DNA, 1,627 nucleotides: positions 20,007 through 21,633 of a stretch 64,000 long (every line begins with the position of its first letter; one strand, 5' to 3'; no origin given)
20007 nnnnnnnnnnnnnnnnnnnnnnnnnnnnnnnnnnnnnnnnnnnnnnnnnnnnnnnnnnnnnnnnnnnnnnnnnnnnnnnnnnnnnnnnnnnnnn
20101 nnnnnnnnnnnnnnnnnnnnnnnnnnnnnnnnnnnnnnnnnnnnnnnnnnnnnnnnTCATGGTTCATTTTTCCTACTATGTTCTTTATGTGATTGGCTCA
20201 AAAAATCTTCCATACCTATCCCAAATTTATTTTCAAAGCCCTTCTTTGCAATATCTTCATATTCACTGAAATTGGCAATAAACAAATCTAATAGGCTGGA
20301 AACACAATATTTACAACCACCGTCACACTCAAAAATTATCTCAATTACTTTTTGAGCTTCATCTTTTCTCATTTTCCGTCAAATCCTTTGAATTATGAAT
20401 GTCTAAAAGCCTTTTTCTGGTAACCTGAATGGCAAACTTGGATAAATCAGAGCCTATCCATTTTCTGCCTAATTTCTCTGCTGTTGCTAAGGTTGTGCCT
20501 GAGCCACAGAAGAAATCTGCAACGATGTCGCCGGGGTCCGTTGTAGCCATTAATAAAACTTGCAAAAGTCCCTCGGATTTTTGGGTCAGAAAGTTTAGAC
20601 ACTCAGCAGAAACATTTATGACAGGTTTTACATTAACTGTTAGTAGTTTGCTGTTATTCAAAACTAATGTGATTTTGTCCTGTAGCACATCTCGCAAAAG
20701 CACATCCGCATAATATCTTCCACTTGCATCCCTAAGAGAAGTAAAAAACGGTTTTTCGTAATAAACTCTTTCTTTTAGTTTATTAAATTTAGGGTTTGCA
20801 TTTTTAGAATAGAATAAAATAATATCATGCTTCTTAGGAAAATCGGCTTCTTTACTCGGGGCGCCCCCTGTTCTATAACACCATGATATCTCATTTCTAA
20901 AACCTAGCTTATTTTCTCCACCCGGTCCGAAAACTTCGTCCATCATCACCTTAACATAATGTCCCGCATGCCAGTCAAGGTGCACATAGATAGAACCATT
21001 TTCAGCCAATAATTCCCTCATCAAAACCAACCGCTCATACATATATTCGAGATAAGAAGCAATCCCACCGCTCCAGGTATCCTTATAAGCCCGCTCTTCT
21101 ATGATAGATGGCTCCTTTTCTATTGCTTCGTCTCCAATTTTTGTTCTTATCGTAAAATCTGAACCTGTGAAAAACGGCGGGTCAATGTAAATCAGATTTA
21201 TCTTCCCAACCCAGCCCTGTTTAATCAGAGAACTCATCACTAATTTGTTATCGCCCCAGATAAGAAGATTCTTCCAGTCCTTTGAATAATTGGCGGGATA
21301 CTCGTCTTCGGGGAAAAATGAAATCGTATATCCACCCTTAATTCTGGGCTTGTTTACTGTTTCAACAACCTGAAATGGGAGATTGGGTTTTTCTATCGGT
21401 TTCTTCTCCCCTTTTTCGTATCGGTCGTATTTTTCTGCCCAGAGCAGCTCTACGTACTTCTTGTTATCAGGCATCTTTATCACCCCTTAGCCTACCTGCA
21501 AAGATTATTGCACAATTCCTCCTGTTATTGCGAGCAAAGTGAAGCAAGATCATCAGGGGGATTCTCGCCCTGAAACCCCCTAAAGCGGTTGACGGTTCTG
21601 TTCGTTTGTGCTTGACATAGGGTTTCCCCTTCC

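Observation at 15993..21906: Low-GC Type III-like restriction-modification island with four extra coupled ORFs and an HNH gene under a textbook promoter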

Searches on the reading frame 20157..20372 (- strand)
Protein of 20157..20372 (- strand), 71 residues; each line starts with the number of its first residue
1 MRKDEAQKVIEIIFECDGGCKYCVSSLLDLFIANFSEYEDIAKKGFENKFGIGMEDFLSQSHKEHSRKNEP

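Call 3: search_protein_families(library=pfam, proteins=[window:20157-20372:-], max_evalue=0.1)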
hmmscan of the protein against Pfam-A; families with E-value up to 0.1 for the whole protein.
window:20157-20372:- (71 aa): 0 families

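Call 4: search_protein_families(library=padloc, proteins=[window:20157-20372:-], max_evalue=0.1)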
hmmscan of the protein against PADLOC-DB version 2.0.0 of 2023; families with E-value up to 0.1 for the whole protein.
window:20157-20372:- (71 aa): 0 families

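Call 5: search_protein_families(library=ncbifam, proteins=[window:20157-20372:-], max_evalue=0.1)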
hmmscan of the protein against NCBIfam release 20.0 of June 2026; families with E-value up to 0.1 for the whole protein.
window:20157-20372:- (71 aa): 0 families

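Call 41: find_homologous_proteins(query=window:20157-20372:-, max_evalue=0.01)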
Query window:20157-20372:- (71 aa): 7 proteins with E <= 0.01 among 7 candidates.
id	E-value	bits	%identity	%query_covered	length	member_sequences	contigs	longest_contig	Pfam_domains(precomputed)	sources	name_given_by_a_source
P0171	6.2e-40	152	99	100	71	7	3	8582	-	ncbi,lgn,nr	ncbi:MAG: hypothetical protein DDT27_00507 [Dehalococcoidia bacterium]|nr:hypothetical protein [Chlo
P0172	3.8e-34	133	89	99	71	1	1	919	-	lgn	-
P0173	1.3e-28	116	76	99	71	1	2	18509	-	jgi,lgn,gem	-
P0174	3.1e-28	115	74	99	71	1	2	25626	-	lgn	-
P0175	7.6e-26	107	75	92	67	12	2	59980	-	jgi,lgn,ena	-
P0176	1.2e-23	100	72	90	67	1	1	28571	-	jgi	jgi:hypothetical protein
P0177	2.6e-15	74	84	62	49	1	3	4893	-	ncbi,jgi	jgi:hypothetical protein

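Call 43: find_encoding_contigs(protein=P0175, flank=6000, max_places=3)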
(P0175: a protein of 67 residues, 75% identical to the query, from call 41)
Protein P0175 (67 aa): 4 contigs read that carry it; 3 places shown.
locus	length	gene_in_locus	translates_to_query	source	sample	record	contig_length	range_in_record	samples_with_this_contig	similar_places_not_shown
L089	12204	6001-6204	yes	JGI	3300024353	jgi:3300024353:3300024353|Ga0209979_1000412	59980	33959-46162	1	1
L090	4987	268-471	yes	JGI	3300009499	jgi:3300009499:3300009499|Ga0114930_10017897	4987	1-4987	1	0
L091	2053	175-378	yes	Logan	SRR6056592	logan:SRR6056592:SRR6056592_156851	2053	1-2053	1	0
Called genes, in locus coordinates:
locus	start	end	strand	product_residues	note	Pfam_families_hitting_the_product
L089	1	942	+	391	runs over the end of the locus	-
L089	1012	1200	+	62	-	-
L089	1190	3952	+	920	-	PF03176:MMPL, PF00873:ACR_tran, PF02355:SecD_SecF_C (faint), PF12349:Sterol-sensing (faint), PF03176:MMPL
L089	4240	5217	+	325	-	PF01073:3Beta_HSD, PF01370:Epimerase, PF02719:Polysacc_synt_2, PF04321:RmlD_sub_bind, PF05368:NmrA, PF07993:NAD_binding_4, PF13460:NAD_binding_10, PF16363:GDP_Man_Dehyd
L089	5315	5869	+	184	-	PF01613:Flavin_Reduct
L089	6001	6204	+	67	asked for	-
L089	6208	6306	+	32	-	-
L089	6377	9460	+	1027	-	PF02384:N6_Mtase, PF20473:MmeI_Mtase (faint), PF07669:Eco57I (weak), PF18135:Type_ISP_C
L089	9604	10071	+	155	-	-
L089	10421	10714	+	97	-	PF21956:DUF6922 (weak)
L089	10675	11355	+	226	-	PF08843:AbiEii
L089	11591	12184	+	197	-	PF01797:Y1_Tnp (weak)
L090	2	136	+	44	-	?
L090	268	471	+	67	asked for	-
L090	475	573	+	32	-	-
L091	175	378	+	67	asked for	-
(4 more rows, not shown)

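Call 44: find_encoding_contigs(protein=P0174, flank=6000, max_places=2)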
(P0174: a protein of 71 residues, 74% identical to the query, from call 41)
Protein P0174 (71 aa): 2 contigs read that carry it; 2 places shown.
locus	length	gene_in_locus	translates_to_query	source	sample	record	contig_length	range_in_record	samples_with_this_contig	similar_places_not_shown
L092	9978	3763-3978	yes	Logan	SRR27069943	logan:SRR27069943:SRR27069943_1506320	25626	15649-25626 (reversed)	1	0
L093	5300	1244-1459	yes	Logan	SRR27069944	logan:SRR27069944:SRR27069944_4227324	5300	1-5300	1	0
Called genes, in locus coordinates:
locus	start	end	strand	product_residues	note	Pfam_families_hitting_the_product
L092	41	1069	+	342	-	PF01208:URO-D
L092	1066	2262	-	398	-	PF01208:URO-D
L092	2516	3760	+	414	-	PF01555:N6_N4_Mtase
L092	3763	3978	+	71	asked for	-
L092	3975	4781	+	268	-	-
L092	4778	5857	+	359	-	PF13560:HTH_31, PF01381:HTH_3 (weak), PF06114:Peptidase_M78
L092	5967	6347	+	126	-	PF14367:DUF4411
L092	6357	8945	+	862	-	PF04851:ResIII, PF19778:RE_endonuc (weak)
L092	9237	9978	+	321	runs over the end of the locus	PF13289:SIR2_2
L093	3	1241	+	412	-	?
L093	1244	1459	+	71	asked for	-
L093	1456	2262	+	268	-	-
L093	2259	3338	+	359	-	PF13560:HTH_31, PF01381:HTH_3 (weak), PF06114:Peptidase_M78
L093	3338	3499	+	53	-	-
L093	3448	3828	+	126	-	PF14367:DUF4411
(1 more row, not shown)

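Call 76: search_protein_families(library=phrogs, proteins=[window:20157-20372:-], max_evalue=0.01)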
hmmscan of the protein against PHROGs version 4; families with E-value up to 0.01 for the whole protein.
window:20157-20372:- (71 aa): 0 families

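Call 96: search_protein_representatives(alignment_id=A7)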
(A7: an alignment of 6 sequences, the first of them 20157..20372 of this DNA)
Query: 6 sequences, 71 profile positions. Proteins with E-value up to 0.001 (for the whole library): 193; up to 1e-10: 13; up to 1e-30: 0. The best 150 are listed.
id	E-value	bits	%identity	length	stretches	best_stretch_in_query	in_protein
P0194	6.6e-28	113.0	-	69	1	1-64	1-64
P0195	1.2e-16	77.0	-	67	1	1-61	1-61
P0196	1.1e-14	70.7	-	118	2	1-55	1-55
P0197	3.4e-14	69.1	-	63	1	1-59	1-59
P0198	6.4e-14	68.2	-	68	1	1-65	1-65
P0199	1.2e-13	67.3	-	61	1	1-56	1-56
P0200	8.5e-13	64.6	-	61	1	1-55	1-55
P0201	1.2e-12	64.1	-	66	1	1-53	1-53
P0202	1.2e-11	60.9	-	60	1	1-50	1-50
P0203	3.2e-11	59.5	-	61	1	1-54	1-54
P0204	4.0e-11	59.2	-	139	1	1-54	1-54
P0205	4.2e-11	59.2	-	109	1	3-51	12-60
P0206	1.0e-10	57.9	-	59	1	1-56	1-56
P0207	1.3e-10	57.6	-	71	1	1-35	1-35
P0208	4.7e-10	55.8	-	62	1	1-47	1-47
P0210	7.9e-10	55.1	-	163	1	1-54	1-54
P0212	1.5e-09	54.2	-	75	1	1-56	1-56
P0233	4.3e-08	49.5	-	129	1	1-50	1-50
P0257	6.3e-07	45.8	-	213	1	1-56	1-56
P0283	5.8e-06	42.7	-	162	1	1-57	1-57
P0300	2.3e-05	40.8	-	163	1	1-56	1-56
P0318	5.1e-05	39.7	-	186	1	3-55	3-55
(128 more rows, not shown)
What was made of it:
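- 20157..20372 (-): orf71: a conserved small protein (DGGCxYC motif) occupying the split in Mod. 193 representative clusters at E<=1e-3, mostly 55-75 aa (call 96).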

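Call 98: search_protein_families(library=pfam, proteins=[P0204, P0210, P0283, P0300, P0196, P0233, P0257, P0318, P0194, P0212], max_evalue=0.01)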
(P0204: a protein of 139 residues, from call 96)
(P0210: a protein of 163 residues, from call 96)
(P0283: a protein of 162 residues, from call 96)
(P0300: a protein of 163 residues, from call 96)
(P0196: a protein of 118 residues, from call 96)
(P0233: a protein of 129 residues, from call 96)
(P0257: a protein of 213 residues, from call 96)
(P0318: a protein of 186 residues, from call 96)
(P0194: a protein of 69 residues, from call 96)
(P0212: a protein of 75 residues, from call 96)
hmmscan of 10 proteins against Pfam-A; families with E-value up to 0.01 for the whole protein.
P0204 (139 aa): 4 families
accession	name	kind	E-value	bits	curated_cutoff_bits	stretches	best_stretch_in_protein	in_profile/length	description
PF01909.29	NTP_transf_2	-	2.3e-11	44.4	21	1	67-120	3-60/93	Nucleotidyltransferase domain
PF18765.7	Polbeta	-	7.4e-11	42.5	26.9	1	67-124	2-58/93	Polymerase beta, Nucleotidyltransferase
PF22600.2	MTPAP-like_central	-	0.00063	20.3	27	1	49-125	8-87/139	Poly(A) RNA polymerase, mitochondrial-like, central palm domain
PF12633.13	Adenyl_cycl_N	-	0.0035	17.8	27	1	49-122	60-135/199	Adenylate cyclase NT domain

P0210 (163 aa): 3 families
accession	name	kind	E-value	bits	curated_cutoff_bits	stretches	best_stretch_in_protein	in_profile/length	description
PF18765.7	Polbeta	-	5.6e-10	39.7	26.9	1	69-127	4-59/93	Polymerase beta, Nucleotidyltransferase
PF01909.29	NTP_transf_2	-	6.1e-08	33.4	21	1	71-141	8-78/93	Nucleotidyltransferase domain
PF22600.2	MTPAP-like_central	-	0.0033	18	27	1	62-125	24-87/139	Poly(A) RNA polymerase, mitochondrial-like, central palm domain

P0283 (162 aa): 3 families
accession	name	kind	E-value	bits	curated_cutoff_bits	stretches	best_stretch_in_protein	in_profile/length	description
PF18765.7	Polbeta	-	9.4e-10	39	26.9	1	77-142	12-75/93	Polymerase beta, Nucleotidyltransferase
PF01909.29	NTP_transf_2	-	1.5e-09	38.5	21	1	78-149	14-80/93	Nucleotidyltransferase domain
PF22600.2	MTPAP-like_central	-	0.0001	22.9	27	1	50-118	12-78/139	Poly(A) RNA polymerase, mitochondrial-like, central palm domain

P0300 (163 aa): 3 families
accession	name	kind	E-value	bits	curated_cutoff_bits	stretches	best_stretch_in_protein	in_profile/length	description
PF18765.7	Polbeta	-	3.6e-11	43.5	26.9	1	67-145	2-77/93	Polymerase beta, Nucleotidyltransferase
PF01909.29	NTP_transf_2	-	1.4e-10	41.9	21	1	68-141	4-78/93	Nucleotidyltransferase domain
PF22600.2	MTPAP-like_central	-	0.00012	22.7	27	1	64-127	25-89/139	Poly(A) RNA polymerase, mitochondrial-like, central palm domain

P0196 (118 aa): 0 families

P0233 (129 aa): 0 families

P0257 (213 aa): 0 families

P0318 (186 aa): 0 families

P0194 (69 aa): 0 families

P0212 (75 aa): 0 families
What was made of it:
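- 20157..20372 (-): The domain is fused N-terminally to NTP_transf_2 in P0204, P0210, P0283 and P0300 (call 98).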

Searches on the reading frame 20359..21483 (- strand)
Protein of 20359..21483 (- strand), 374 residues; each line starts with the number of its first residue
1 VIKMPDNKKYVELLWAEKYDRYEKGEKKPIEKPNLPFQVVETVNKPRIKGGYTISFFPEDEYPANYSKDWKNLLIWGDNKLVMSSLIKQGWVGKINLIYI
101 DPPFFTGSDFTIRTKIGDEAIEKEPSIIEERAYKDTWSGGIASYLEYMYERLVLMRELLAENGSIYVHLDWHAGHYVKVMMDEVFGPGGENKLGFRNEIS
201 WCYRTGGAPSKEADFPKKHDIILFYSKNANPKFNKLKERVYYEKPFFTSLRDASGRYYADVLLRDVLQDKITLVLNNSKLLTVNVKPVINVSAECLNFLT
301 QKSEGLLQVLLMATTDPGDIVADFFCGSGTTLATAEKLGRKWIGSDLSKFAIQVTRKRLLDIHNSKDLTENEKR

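Call 3: search_protein_families(library=pfam, proteins=[window:20359-21483:-], max_evalue=0.1)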
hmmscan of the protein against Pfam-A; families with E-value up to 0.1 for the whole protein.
window:20359-21483:- (374 aa): 4 families
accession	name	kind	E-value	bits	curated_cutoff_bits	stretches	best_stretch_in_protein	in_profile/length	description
PF01555.25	N6_N4_Mtase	-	4.4e-39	135.2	26.7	1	95-355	1-219/221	DNA methylase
PF13649.12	Methyltransf_25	-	0.022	15.9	27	1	321-359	1-41/97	Methyltransferase domain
PF06325.19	PrmA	-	0.072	13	22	0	313-357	157-202/296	Ribosomal protein L11 methyltransferase (PrmA)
PF02086.21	MethyltransfD12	-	0.095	12.9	22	0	319-371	22-72/253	D12 class N6 adenine-specific DNA methyltransferase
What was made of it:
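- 20359..21483 (-): ModN: the N-terminal half of the split Mod (374 aa from GTG; 371 aa from the ATG at 21474). A beta-class N6/N4 methyltransferase core with a TRD. Pfam N6_N4_Mtase 135 bits (call 3).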

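Call 4: search_protein_families(library=padloc, proteins=[window:20359-21483:-], max_evalue=0.1)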
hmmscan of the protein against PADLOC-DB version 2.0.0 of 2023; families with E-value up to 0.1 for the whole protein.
window:20359-21483:- (374 aa): 68 families (the best 25 are shown)
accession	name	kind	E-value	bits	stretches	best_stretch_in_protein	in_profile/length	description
PDLC03633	MTase_III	-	1.5e-77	259.7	1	10-364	19-358/616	Type III methyltransferase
PDLC03354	MTase_II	-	2.8e-59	199.2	2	72-239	56-218/425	Type II methyltransferase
PDLC03636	MTase_III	-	1.1e-44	151.1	3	144-246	96-193/575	Type III methyltransferase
PDLC03300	MTase_II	-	1.8e-40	136.9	2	66-235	6-171/302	Type II methyltransferase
PDLC03339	MTase_II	-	2e-38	130.2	1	94-361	22-273/399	Type II methyltransferase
PDLC03635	MTase_III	-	2.5e-38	130.2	3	142-259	266-382/708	Type III methyltransferase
PDLC03644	MTase_III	-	1.2e-36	124.6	2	68-258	35-219/542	Type III methyltransferase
PDLC03632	MTase_III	-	4.2e-34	115.8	2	67-187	158-285/983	Type III methyltransferase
PDLC03634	MTase_III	-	2.2e-33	114.1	2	70-240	93-262/621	Type III methyltransferase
PDLC03371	MTase_II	-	2.5e-30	103.9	1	67-364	6-257/260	Type II methyltransferase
PDLC03638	MTase_III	-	4e-30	102.8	2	74-244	383-526/816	Type III methyltransferase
PDLC03641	MTase_III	-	1.6e-26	91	2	67-235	100-268/657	Type III methyltransferase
PDLC03299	MTase_II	-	3e-21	74.2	2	293-364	191-264/296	Type II methyltransferase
PDLC03640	MTase_III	-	3.5e-20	69.9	2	71-226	43-197/654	Type III methyltransferase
PDLC03637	MTase_III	-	9.9e-19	65.4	1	67-229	114-265/513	Type III methyltransferase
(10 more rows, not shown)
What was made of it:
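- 20359..21483 (-): PADLOC MTase_III PDLC03633 positions 19-358, 259.7 bits (call 4).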

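Call 5: search_protein_families(library=ncbifam, proteins=[window:20359-21483:-], max_evalue=0.1)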
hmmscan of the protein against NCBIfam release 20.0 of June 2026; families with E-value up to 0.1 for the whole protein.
window:20359-21483:- (374 aa): 7 families
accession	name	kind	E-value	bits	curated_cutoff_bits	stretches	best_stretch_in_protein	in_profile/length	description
NF050803.1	DnaMtaseCcrMCaul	equivalog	3.8e-16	58.9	830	1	299-367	187-255/350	adenine-specific DNA-methyltransferase CcrM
NF008572.0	PRK11524.1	equivalog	9.9e-14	51.1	292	1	294-364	191-261/294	adenine-specific DNA-methyltransferase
NF010253.0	PRK13699.1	subfamily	2.8e-07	30.4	244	1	300-365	146-211/226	DNA methyltransferase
TIGR01177.1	TIGR01177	hypoth_equivalog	0.017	14.5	316.55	1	313-355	178-220/330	TIGR01177 family methyltransferase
NF045667.1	MTase_DVU1556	equivalog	0.037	13.5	155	1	310-358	15-64/213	DVU_1556 family methyltransferase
NF033398.1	rRNA_meth_EmtA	equivalog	0.037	13.4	625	0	315-361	185-232/336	EmtA family 23S rRNA (guanine(2470)) methyltransferase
TIGR00095.1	TIGR00095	equivalog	0.072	12.7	117.5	0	83-125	115-155/194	16S rRNA (guanine(966)-N(2))-methyltransferase RsmD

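Call 23: search_solved_structures(query=window:20359-21483:-, max_evalue=0.001)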
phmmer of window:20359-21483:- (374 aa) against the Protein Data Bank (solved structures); distinct sequences matched with E-value up to 0.001: 14.
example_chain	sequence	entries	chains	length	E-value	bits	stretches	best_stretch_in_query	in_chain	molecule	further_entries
4zcf_A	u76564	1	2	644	3.8e-19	72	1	66-252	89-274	Restriction endonuclease EcoP15I, modification subunit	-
6k0w_B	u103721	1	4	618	1.8e-16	63.2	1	65-194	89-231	Adenine specific DNA methyltransferase (Mod)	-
1g60_A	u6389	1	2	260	3.5e-13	52.4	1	193-349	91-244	Adenine-specific Methyltransferase MboIIA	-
6pbd_A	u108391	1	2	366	6.5e-11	44.9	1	300-354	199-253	Modification methylase CcrMI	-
7dsu_A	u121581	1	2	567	1e-10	44.2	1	54-187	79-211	Mbo45V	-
5hek_A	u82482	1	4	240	4.3e-07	32.3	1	286-359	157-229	Adenine specific DNA methyltransferase (DpnA)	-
5hfj_A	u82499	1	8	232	6.2e-07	31.8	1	286-359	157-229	Adenine specific DNA methyltransferase (DpnA)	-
8s9m_A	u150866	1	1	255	3.4e-06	29.4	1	306-359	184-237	DNA cytosine-N4 methyltransferase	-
8s9n_A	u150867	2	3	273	3.8e-06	29.2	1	306-359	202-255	DNA cytosine-N4 methyltransferase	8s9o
9c3u_A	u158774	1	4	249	7.6e-06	28.2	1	284-358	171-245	Methyltransferase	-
8urk_A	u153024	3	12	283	1.2e-05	27.6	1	284-358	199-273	Methyltransferase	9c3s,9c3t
1nw8_A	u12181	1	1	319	9.8e-05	24.6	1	290-359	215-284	MODIFICATION METHYLASE RSRI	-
1eg2_A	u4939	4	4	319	9.9e-05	24.6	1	290-359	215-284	MODIFICATION METHYLASE RSRI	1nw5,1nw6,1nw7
1boo_A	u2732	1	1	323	0.00019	23.7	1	309-366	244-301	PROTEIN (N-4 CYTOSINE-SPECIFIC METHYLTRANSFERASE PVU II)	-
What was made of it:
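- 20359..21483 (-): PDB EcoP15I Mod E 3.8e-19 (call 23).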
